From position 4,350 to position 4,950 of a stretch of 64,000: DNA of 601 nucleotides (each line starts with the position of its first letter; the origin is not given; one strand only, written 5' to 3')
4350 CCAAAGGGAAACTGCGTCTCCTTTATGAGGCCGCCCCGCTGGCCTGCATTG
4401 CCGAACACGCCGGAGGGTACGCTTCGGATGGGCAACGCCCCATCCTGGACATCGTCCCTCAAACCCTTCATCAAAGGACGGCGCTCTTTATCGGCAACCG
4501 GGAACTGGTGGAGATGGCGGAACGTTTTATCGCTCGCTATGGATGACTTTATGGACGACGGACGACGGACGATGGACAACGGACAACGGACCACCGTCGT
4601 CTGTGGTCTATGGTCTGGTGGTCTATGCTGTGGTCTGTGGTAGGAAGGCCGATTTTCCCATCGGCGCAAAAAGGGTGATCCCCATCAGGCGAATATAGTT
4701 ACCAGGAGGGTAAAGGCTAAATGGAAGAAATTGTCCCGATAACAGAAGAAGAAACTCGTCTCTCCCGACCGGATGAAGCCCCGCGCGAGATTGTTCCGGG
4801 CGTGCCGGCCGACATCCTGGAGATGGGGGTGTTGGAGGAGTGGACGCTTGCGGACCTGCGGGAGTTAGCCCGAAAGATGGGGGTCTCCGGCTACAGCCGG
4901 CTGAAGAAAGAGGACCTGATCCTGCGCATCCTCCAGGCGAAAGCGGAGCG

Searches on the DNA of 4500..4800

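Call 53: search_rna_families(source=window, start=4500, end=4800, threshold=evalue, max_evalue=1)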
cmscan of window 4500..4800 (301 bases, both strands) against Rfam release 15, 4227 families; matches with E-value up to 1: 0.
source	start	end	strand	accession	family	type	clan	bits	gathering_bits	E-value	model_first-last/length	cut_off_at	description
